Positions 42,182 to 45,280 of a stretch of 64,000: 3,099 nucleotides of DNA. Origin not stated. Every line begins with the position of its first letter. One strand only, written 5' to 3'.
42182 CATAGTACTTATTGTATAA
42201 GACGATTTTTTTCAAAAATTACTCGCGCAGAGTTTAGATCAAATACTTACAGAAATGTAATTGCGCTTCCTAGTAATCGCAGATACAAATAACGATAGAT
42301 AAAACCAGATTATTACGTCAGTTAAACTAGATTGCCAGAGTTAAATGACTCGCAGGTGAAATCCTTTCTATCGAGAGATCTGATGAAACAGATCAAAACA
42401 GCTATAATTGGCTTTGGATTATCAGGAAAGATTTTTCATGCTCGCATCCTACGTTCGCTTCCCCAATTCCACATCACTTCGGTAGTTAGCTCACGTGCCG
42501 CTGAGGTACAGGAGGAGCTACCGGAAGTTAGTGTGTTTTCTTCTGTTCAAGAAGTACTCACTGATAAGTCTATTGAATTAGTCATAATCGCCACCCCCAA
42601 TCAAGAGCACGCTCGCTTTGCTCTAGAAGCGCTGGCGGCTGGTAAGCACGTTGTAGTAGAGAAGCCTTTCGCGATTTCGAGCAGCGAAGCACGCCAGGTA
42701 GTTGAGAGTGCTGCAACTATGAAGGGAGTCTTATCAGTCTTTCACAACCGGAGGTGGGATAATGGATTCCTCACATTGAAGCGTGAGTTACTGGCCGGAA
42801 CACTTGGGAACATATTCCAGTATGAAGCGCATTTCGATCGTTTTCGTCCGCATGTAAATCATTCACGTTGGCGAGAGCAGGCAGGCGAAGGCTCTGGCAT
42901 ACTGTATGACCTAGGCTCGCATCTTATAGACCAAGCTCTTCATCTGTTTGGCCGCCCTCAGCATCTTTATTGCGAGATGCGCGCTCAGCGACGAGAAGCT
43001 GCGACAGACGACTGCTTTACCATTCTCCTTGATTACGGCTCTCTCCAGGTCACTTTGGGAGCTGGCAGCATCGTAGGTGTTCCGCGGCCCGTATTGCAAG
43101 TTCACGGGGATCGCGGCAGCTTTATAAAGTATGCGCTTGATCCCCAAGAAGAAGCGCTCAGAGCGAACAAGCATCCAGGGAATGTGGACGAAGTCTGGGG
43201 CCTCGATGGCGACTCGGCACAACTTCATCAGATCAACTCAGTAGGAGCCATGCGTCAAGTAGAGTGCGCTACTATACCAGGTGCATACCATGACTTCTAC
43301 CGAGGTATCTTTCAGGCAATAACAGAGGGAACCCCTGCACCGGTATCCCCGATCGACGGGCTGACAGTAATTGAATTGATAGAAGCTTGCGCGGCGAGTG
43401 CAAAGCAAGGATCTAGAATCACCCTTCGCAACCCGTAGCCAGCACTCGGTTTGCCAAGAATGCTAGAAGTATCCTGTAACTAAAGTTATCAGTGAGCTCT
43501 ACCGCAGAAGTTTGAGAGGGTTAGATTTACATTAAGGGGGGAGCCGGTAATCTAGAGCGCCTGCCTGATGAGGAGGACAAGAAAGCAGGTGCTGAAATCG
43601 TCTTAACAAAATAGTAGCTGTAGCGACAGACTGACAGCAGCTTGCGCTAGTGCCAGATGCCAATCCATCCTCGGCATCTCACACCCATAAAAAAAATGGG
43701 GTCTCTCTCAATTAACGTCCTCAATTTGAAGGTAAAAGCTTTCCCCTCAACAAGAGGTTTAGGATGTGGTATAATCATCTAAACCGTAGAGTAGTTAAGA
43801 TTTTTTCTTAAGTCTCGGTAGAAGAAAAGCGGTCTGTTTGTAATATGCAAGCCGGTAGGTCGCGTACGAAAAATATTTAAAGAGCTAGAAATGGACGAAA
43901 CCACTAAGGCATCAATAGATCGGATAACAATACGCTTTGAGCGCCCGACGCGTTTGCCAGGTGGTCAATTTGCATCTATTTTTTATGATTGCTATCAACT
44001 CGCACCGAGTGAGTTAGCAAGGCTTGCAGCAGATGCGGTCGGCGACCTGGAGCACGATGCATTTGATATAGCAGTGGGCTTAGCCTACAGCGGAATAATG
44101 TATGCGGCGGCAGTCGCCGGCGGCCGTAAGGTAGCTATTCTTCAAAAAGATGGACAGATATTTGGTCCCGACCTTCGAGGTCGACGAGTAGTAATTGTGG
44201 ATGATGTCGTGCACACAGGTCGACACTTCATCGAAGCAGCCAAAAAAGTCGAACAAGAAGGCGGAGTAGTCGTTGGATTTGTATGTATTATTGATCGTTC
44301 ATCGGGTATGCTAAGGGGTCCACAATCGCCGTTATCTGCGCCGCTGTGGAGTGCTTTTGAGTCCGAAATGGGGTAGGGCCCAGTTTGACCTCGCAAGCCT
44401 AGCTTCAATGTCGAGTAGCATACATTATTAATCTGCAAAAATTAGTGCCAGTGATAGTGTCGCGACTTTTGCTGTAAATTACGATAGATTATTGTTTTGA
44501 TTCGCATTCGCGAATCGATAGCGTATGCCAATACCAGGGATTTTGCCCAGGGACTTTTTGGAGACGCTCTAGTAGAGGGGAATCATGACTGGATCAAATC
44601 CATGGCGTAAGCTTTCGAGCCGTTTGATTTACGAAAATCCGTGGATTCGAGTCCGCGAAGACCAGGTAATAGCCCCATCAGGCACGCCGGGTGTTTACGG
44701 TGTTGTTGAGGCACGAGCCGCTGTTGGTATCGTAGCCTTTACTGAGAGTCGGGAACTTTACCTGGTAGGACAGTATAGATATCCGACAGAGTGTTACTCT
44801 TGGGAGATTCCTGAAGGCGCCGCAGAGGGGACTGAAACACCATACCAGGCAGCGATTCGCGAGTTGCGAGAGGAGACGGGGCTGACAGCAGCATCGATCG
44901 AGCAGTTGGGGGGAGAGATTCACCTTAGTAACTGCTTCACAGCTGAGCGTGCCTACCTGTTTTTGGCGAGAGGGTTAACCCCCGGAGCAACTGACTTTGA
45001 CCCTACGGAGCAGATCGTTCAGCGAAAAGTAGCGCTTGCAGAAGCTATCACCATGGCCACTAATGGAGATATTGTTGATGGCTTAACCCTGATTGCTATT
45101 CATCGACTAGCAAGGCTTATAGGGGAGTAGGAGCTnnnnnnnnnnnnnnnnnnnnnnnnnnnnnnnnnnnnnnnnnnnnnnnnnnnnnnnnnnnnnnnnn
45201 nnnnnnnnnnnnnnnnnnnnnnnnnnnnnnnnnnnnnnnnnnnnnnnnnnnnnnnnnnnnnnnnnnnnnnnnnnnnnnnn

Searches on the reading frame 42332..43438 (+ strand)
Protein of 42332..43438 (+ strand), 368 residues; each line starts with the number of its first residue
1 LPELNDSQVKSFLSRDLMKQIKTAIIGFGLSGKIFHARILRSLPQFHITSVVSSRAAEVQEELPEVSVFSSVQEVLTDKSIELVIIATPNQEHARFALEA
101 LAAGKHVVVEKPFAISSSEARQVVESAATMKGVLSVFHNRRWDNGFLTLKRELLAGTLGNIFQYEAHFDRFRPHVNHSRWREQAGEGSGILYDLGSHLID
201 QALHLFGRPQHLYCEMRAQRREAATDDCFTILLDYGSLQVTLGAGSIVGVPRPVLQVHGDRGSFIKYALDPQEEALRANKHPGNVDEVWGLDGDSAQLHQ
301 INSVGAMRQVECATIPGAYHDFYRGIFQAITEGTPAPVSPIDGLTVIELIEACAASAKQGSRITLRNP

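Call 4: search_protein_families(library=pfam, proteins=[window:42332-43438:+], max_evalue=0.01)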
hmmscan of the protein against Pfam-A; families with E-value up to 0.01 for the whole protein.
window:42332-43438:+ (368 aa): 6 families
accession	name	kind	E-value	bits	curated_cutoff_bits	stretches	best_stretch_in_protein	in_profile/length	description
PF02894.22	GFO_IDH_MocA_C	-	1.3e-35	123.6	22.9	1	152-365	2-218/218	Oxidoreductase family, C-terminal alpha/beta domain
PF01408.29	GFO_IDH_MocA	-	1.8e-25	90.4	24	1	21-138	1-120/120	Oxidoreductase family, NAD-binding Rossmann fold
PF22725.1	GFO_IDH_MocA_C3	-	4.8e-25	88.4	27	1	146-264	1-123/124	GFO/IDH/MocA C-terminal domain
PF02629.25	CoA_binding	-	1.6e-05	26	22.3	1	19-109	2-92/97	CoA binding domain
PF03447.22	NAD_binding_3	-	2.6e-05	25.4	24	1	46-132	22-110/116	Homoserine dehydrogenase, NAD binding domain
PF01118.30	Semialdhyde_dh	-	0.00064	20.5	26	1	23-108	2-94/121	Semialdehyde dehydrogenase, NAD binding domain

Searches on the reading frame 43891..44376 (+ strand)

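Call 4: search_protein_families(library=pfam, proteins=[window:43891-44376:+], max_evalue=0.01)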
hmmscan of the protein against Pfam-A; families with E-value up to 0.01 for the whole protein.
window:43891-44376:+ (161 aa): 1 family
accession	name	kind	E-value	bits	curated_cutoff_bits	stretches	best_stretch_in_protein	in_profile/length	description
PF00156.33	Pribosyltran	-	3e-08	33.6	26.3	1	93-139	83-129/158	Phosphoribosyl transferase domain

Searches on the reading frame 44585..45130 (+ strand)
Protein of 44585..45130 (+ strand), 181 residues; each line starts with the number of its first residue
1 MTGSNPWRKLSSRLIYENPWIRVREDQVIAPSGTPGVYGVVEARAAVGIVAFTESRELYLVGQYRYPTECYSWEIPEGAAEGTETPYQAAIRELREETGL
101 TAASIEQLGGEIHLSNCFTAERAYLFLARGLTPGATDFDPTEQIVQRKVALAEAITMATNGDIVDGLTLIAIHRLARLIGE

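Call 4: search_protein_families(library=pfam, proteins=[window:44585-45130:+], max_evalue=0.01)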
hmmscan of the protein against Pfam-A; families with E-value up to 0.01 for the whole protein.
window:44585-45130:+ (181 aa): 1 family
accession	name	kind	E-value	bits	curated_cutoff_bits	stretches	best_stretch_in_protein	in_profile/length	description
PF00293.34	NUDIX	-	4.6e-15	56.3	21.1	1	44-154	3-118/134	NUDIX domain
